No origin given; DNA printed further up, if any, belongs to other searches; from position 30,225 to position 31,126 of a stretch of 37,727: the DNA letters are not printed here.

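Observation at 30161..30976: Extreme adenine depletion on the + strand: a GC/T-rich module open in four or more of the six reading frames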

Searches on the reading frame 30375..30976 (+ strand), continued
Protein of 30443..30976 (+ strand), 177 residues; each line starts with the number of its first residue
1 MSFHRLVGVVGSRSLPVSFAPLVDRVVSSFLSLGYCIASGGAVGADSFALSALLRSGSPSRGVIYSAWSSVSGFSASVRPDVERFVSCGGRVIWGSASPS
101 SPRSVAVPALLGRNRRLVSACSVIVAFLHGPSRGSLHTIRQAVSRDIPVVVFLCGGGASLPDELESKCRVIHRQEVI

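Call 46: search_protein_representatives(protein=window:30443-30976:+)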
Query: 177 residues. Proteins with E-value up to 0.001 (for the whole library): 291; up to 1e-10: 71; up to 1e-30: 17. The best 150 are listed.
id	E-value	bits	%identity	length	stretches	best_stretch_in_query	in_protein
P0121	5.0e-45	169.9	54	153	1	5-155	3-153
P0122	1.7e-43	164.9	61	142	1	43-172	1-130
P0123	1.3e-41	158.7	49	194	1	5-156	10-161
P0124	2.7e-41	157.7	53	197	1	4-162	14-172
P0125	5.1e-39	150.3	53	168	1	5-156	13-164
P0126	5.8e-36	140.4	45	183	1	5-156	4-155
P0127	7.9e-36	139.9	45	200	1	4-161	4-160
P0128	1.9e-35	138.6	52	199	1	4-142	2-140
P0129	3.7e-34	134.5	49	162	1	7-148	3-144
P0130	1.3e-33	132.7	41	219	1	5-155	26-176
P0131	2.8e-33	131.6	45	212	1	3-154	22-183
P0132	7.4e-33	130.3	45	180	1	6-155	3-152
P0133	2.1e-32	128.8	43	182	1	5-152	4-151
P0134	3.1e-32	128.2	45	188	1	6-151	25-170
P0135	4.1e-32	127.8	57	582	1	6-161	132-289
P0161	4.8e-18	82.0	47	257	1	6-163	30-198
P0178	6.2e-13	65.4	45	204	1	6-161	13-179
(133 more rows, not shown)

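Call 50: find_homologous_proteins(query=P0178, max_evalue=0.001)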
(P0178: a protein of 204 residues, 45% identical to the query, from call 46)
Query P0178 (204 aa): 6 proteins with E <= 0.001 among 8000 candidates.
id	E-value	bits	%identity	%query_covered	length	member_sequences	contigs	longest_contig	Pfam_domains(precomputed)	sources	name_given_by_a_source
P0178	9.8e-119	413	100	100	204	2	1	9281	-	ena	-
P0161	2.4e-58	216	64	97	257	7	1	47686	-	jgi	jgi:hypothetical protein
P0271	1.2e-53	200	60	98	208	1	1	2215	-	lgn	-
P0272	1.2e-52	197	60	97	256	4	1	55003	-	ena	-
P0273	2.0e-51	193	59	97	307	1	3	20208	-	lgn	-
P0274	3.2e-49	186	58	98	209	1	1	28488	-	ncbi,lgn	ncbi:MAG: hypothetical protein AAF708_00105 [Deinococcota bacterium]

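Call 51: find_encoding_contigs(protein=P0161, flank=7000, max_places=2)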
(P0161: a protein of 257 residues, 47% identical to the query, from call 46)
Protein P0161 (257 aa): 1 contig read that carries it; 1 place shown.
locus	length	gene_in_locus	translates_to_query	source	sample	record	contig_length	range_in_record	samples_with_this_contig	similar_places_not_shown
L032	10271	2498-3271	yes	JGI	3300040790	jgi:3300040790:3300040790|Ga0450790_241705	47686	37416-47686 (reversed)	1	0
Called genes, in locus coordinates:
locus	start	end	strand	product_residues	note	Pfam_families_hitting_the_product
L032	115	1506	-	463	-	PF03069:FmdA_AmdA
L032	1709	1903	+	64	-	-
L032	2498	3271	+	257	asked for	-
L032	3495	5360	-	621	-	PF03235:GmrSD_N, PF07510:GmrSD_C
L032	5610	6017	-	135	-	PF01850:PIN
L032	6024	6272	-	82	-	-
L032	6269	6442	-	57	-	-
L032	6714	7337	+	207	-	-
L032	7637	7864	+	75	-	-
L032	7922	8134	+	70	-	-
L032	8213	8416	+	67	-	-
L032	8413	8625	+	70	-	-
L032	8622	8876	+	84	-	-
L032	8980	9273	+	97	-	-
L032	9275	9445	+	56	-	-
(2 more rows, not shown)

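Call 52: find_encoding_contigs(protein=P0274, flank=7000, max_places=2)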
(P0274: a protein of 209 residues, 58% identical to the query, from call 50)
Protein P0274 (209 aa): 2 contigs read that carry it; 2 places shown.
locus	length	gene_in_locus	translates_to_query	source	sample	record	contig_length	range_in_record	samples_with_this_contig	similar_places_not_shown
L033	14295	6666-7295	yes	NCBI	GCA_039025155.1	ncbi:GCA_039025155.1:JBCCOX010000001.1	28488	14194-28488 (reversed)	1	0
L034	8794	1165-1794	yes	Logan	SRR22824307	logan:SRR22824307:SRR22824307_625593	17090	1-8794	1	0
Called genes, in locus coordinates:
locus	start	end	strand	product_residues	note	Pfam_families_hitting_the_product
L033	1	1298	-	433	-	PF00989:PAS (weak), PF13426:PAS_9 (faint), PF08447:PAS_3, PF08448:PAS_4 (faint), PF08447:PAS_3, PF07568:HisKA_2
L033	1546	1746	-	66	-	-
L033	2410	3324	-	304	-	PF01545:Cation_efflux, PF16916:ZT_dimer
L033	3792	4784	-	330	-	PF01497:Peripla_BP_2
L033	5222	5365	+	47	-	PF00444:Ribosomal_L36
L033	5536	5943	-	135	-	PF02452:PemK_toxin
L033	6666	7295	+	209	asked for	-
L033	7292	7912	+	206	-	-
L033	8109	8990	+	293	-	PF08401:ArdcN, PF20573:DUF6782 (weak), PF06114:Peptidase_M78 (weak)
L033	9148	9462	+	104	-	-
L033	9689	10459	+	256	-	PF04098:Rad52_Rad22 (faint)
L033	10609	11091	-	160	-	PF13376:OmdA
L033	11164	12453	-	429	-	PF00135:COesterase (weak), PF20434:BD-FAE, PF07859:Abhydrolase_3, PF00903:Glyoxalase, PF12681:Glyoxalase_2, PF18029:Glyoxalase_6 (weak), PF22677:Ble-like_N (faint)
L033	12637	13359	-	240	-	PF12833:HTH_18, PF00165:HTH_AraC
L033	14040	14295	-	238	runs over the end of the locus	PF02230:Abhydrolase_2, PF12146:Hydrolase_4 (faint), PF00561:Abhydrolase_1 (weak), PF01738:DLH (weak)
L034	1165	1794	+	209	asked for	-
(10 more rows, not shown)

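Call 53: find_encoding_contigs(protein=P0178, flank=7000, max_places=2)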
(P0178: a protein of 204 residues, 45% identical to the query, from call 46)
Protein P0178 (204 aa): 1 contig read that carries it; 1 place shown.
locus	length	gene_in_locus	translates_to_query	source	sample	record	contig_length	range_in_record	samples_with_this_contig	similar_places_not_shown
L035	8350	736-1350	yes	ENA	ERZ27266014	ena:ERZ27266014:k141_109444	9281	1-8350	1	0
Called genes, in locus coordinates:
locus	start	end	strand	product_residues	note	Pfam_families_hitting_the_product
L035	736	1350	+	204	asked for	-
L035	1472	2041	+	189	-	-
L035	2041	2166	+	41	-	-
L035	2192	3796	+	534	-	PF00890:FAD_binding_2, PF01266:DAO, PF13450:NAD_binding_8 (weak), PF16901:DAO_C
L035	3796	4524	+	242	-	PF00702:Hydrolase, PF12710:HAD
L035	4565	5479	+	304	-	PF00781:DAGK_cat, PF19279:YegS_C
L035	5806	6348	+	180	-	-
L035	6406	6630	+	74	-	-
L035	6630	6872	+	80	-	-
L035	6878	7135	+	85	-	-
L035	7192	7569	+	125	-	-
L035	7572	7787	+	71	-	-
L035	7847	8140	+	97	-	-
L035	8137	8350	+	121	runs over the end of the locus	-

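Call 62: search_solved_structures(query=A1, max_evalue=1, show_alignments=2)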
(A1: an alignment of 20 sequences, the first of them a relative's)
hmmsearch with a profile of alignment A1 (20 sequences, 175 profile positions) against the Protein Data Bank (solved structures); distinct sequences matched with E-value up to 1: 7.
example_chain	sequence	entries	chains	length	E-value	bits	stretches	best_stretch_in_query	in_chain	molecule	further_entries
8zva_A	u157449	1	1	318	2e-05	27.7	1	3-142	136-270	DNA processing protein DprA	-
9vzo_A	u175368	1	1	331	2.3e-05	27.6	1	3-142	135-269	DprA-like antitoxin protein ShosA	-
3uqz_A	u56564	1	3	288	0.12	15.5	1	5-64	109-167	DNA processing protein DprA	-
3maj_A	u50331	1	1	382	0.12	15.5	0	4-148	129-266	DNA processing chain A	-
7ar7_x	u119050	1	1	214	0.39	13.8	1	26-89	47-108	Gamma carbonic anhydrase-like 2, mitochondrial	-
7aqq_x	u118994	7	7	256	0.43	13.6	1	27-89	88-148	Gamma carbonic anhydrase-like 2, mitochondrial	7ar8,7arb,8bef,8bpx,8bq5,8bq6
7a23_o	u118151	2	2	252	0.7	13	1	27-89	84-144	CAL1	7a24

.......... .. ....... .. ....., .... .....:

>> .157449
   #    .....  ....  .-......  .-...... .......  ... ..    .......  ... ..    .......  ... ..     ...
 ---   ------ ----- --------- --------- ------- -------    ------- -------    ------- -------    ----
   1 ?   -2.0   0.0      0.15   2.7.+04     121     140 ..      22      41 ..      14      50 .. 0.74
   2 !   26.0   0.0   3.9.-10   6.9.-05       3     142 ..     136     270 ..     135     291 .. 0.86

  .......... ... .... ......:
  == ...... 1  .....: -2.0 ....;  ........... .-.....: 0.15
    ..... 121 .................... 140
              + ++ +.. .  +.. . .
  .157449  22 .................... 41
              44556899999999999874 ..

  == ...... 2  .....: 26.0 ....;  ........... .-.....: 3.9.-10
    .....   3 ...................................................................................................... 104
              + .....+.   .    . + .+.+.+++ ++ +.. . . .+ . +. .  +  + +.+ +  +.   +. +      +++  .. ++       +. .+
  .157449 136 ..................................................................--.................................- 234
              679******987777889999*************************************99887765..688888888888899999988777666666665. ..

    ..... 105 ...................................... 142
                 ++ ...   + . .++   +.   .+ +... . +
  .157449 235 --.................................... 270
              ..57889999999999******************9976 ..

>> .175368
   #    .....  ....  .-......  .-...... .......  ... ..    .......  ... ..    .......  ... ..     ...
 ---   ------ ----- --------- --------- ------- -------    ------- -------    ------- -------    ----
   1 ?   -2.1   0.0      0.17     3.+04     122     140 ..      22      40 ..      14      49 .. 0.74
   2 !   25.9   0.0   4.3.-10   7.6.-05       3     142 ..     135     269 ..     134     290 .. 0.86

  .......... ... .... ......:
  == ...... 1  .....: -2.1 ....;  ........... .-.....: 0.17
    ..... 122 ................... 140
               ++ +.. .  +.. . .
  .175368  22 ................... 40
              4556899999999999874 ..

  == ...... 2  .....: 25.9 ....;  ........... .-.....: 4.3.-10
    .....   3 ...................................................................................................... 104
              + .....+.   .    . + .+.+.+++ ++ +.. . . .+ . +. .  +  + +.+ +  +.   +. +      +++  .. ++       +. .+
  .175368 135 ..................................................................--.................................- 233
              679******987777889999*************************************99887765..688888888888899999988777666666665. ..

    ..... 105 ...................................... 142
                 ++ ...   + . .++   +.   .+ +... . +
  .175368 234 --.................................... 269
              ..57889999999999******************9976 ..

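Call 63: search_protein_families(library=padloc, proteins=[window:30443-30976:+, L033:7292-7912:+], max_evalue=0.01)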
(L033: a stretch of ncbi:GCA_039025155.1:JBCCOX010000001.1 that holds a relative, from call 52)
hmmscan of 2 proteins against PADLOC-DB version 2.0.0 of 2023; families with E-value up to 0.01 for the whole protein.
window:30443-30976:+ (177 aa): 3 families
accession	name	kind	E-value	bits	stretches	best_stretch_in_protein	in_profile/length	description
PDLC03927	PsyrA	-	4.6e-07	27.3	1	6-64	133-191/398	-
PDLC03961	ShosA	-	5e-07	27.3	1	4-153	115-259/303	-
PDLC02997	ShosA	-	0.0009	16.6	1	5-149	131-270/327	-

L033:7292-7912:+ (206 aa): 0 families

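Call 77: find_homologous_proteins(query=P0126, max_evalue=1e-10)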
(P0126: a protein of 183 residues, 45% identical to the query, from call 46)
Query P0126 (183 aa): 12 proteins with E <= 1e-10 among 283 candidates.
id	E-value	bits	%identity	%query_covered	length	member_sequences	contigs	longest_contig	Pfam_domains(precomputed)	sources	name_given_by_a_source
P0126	1.0e-115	402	100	100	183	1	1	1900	PF02481.22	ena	-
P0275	5.1e-56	207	62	83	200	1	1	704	PF02481.22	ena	-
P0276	3.4e-55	205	64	81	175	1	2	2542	PF02481.22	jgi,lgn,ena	-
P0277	1.9e-53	199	60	82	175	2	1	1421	PF02481.22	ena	-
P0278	4.8e-53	198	62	81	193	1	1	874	PF02481.22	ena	-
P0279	4.7e-51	191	59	83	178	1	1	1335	PF02481.22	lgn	-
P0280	4.9e-51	191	59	80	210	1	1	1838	PF02481.22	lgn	-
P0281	2.0e-50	189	58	80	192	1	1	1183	PF02481.22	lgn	-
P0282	1.5e-44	170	50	85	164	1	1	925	PF02481.22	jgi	-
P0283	1.2e-35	141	47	86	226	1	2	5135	PF02481.22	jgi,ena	-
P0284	1.2e-35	141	45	86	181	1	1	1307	PF02481.22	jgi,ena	-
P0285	3.8e-33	133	44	83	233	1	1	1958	PF02481.22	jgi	jgi:predicted Rossmann fold nucleotide-binding protein DprA/Smf involved in DNA uptake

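Call 78: find_encoding_contigs(protein=P0283, flank=5000, max_places=2)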
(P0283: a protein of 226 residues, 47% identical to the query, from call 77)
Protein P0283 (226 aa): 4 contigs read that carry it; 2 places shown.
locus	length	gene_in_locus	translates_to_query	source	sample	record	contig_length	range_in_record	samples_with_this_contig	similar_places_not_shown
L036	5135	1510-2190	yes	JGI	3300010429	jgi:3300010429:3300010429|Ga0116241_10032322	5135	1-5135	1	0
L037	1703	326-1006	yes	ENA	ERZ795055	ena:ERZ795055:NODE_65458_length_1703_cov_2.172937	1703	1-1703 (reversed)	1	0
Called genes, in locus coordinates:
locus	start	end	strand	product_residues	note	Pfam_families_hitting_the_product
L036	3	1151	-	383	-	?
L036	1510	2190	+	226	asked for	PF02481:DNA_processg_A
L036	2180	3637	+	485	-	PF00239:Resolvase, PF07508:Recombinase, PF13408:Zn_ribbon_recom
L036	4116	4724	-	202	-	PF02481:DNA_processg_A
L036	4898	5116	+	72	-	-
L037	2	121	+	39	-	?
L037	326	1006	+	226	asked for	PF02481:DNA_processg_A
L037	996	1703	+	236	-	?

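Call 79: find_encoding_contigs(protein=P0276, flank=3000, max_places=2)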
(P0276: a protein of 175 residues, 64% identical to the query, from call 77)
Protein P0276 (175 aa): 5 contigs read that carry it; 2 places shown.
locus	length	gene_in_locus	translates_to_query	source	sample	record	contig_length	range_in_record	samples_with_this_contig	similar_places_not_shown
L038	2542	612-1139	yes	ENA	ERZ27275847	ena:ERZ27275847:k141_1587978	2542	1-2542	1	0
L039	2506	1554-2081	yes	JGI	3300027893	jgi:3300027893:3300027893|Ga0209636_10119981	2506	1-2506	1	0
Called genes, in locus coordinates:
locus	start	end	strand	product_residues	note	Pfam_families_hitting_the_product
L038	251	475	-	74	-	PF13560:HTH_31, PF12844:HTH_19, PF01381:HTH_3, PF13413:HTH_25 (weak), PF13443:HTH_26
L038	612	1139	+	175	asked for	PF02481:DNA_processg_A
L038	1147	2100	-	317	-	PF02899:Phage_int_SAM_1 (weak), PF00589:Phage_integrase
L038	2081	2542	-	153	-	?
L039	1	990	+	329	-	?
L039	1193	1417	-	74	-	PF13560:HTH_31, PF12844:HTH_19, PF01381:HTH_3, PF13413:HTH_25 (weak), PF13443:HTH_26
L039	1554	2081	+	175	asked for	PF02481:DNA_processg_A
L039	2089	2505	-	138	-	?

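Call 80: find_encoding_contigs(protein=P0126, flank=3000, max_places=1)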
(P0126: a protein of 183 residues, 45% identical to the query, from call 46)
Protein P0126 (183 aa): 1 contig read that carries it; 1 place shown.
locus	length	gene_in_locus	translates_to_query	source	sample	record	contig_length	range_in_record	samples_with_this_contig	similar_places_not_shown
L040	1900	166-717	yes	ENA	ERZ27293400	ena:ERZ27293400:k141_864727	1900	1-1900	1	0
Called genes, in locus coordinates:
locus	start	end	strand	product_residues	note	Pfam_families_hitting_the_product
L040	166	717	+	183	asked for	PF02481:DNA_processg_A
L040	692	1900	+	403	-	?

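Call 89: predict_structure(alignment_id=A1)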
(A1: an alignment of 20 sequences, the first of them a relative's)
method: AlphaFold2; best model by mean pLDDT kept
length: 177 residues; sequences in the alignment: 20
mean_pLDDT: 91.5   pTM: 0.87
mean pLDDT of the five models: 91.5, 91.4, 91.2, 90.4, 90.2
residues with pLDDT >= 90: 150; 70-90: 18; 50-70: 3; < 50: 6
segments of 3 or more residues with pLDDT < 50: 174-177
pLDDT, mean of each block of 10 residues (from residue 1): 77 92 96 95 90 95 96 94 97 94 93 94 96 91 97 91 93 55
secondary structure, 60 per line:
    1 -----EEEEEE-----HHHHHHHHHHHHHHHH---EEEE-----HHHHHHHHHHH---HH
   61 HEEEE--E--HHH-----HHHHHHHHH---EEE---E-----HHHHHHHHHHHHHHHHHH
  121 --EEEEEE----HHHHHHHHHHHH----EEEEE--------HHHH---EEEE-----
elements in order: E6-11 H17-32 E36-39 H45-55 E62-65 H79-87 E91-93 H103-120 E123-128 H133-144 E149-153 H162-165 E169-172
